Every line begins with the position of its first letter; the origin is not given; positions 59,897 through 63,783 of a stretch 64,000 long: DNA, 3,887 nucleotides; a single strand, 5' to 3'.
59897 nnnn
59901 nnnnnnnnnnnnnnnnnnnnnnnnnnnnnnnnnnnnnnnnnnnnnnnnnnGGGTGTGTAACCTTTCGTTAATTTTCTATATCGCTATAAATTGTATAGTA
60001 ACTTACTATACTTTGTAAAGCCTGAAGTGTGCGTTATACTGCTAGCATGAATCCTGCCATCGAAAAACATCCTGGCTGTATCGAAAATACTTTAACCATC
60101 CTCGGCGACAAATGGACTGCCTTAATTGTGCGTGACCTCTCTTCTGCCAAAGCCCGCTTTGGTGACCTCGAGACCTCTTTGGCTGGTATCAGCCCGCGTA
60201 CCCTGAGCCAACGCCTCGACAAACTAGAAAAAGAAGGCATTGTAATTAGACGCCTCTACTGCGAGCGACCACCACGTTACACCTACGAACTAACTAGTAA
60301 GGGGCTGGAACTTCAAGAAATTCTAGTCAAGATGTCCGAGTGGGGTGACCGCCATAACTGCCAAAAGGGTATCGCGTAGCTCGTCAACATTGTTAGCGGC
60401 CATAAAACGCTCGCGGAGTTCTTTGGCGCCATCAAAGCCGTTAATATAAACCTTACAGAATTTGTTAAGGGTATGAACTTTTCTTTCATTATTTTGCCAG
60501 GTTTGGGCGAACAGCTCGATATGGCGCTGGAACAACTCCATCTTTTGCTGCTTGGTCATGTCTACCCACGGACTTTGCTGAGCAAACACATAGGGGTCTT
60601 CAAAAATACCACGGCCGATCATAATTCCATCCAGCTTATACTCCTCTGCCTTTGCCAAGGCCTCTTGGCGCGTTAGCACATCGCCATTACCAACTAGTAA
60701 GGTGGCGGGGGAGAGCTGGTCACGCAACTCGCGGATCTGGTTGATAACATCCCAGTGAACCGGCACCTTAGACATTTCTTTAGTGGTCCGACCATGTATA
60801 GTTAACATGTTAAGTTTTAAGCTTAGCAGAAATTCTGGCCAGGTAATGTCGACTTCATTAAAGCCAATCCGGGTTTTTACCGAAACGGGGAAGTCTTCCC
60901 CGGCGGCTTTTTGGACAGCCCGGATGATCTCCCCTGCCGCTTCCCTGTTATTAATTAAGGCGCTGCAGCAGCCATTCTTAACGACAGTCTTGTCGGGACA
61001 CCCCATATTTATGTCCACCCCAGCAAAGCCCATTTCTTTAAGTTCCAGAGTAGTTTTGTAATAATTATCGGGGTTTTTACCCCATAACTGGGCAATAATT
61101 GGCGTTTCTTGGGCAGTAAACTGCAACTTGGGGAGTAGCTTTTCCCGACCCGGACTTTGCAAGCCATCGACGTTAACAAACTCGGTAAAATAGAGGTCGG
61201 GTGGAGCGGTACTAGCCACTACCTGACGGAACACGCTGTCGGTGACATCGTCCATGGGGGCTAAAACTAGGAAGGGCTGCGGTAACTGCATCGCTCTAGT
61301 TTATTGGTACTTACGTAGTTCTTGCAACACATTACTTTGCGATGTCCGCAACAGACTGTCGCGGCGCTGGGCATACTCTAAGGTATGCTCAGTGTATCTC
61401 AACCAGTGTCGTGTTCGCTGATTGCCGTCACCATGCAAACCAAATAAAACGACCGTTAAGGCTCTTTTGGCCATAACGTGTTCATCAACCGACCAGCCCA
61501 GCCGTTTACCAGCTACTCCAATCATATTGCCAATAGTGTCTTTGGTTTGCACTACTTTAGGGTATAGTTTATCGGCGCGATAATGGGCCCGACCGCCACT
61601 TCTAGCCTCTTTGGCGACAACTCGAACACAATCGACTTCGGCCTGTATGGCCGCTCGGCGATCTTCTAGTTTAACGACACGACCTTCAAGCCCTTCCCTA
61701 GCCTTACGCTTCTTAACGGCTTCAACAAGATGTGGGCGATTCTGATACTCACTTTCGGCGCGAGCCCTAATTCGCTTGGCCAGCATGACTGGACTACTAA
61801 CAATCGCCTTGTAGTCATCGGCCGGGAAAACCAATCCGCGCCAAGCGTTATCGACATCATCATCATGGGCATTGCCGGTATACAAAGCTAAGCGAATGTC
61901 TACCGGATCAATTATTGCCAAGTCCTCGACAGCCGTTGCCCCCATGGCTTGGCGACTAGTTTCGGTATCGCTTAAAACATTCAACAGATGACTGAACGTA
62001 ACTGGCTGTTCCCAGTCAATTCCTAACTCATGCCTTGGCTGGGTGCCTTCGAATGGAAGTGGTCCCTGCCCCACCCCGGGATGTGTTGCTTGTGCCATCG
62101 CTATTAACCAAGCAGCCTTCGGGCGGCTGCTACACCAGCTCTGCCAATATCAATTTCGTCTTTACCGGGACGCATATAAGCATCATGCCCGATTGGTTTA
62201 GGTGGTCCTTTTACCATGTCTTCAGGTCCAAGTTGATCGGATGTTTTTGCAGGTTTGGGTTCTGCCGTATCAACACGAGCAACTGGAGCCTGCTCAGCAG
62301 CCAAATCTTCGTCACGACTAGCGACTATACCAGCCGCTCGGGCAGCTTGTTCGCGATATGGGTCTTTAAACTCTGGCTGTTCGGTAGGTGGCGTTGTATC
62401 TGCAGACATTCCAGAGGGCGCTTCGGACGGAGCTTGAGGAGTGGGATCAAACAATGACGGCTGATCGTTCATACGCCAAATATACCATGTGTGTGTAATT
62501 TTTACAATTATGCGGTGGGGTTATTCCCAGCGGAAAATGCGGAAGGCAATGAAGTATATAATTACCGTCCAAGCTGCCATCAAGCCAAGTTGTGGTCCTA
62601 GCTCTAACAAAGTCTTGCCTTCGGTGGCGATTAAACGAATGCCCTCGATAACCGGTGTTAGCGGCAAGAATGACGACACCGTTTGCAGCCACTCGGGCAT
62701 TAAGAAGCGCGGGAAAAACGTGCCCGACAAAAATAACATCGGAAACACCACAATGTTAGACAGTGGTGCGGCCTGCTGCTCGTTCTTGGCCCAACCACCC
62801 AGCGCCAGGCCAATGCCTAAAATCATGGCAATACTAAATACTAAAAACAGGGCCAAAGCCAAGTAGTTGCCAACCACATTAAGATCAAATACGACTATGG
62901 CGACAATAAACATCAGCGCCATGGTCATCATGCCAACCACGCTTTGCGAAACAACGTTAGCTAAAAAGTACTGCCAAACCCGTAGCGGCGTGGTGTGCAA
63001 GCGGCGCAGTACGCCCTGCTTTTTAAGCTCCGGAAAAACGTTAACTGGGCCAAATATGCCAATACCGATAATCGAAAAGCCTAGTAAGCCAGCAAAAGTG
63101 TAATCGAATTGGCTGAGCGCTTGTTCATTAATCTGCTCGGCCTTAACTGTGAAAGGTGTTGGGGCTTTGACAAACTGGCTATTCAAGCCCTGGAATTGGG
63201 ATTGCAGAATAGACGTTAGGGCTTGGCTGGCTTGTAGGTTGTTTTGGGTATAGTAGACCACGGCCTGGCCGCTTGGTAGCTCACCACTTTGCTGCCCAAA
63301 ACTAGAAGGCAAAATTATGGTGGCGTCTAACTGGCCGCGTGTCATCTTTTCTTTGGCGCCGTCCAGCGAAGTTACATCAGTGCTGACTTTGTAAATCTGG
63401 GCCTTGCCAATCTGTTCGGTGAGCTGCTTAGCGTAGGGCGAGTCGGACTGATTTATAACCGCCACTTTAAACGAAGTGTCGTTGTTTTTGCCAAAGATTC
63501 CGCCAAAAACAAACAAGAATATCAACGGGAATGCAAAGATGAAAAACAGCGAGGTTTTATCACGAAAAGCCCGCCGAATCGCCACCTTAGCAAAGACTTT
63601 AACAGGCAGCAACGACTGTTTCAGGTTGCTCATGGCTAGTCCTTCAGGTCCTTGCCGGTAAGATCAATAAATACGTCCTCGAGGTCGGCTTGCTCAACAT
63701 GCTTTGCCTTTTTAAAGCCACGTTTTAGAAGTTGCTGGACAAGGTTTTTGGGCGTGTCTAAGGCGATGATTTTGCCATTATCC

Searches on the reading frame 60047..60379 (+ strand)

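Call 70: search_protein_families(library=pfam, proteins=[window:60047-60379:+], max_evalue=0.001)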
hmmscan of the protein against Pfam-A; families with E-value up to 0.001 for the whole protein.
window:60047-60379:+ (110 aa): 3 families
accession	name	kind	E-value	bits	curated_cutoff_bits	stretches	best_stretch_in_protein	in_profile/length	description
PF01638.23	HxlR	-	1.2e-25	89.6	20.8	1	18-104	1-87/91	HxlR-like helix-turn-helix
PF13412.12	HTH_24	-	0.00033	20.6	21.9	1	47-66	28-47/48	Winged helix-turn-helix DNA-binding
PF13601.12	HTH_34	-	0.00037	21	27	1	34-89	13-68/80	Winged helix DNA-binding domain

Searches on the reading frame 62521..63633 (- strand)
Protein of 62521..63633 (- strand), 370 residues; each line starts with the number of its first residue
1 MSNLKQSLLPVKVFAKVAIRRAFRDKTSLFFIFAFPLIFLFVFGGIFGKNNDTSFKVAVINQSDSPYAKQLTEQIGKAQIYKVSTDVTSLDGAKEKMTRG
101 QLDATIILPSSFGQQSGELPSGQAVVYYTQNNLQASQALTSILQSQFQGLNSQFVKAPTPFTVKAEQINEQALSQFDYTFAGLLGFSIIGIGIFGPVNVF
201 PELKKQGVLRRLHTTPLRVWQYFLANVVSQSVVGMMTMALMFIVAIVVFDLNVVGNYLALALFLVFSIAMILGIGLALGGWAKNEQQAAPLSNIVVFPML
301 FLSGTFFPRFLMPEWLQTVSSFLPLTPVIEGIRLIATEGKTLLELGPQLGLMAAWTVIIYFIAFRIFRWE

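Call 70: search_protein_families(library=pfam, proteins=[window:62521-63633:-], max_evalue=0.001)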
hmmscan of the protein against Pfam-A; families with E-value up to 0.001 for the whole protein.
window:62521-63633:- (370 aa): 3 families
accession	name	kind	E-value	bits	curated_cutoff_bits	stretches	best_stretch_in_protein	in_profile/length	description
PF12698.13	ABC2_membrane_3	-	6.2e-48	164.1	31.6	1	26-364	1-346/347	ABC-2 family transporter protein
PF01061.29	ABC2_membrane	-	1.7e-29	103.3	26.9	1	139-334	22-208/211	ABC-2 type transporter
PF12679.13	ABC2_membrane_2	-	4.9e-07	29.7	27.2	1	19-368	8-279/283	ABC-2 family transporter protein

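Call 77: find_encoding_contigs(protein=window:62521-63633:-, flank=10000, max_places=2)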
Protein window:62521-63633:- (370 aa): no gene with exactly this product is on record in the collection.
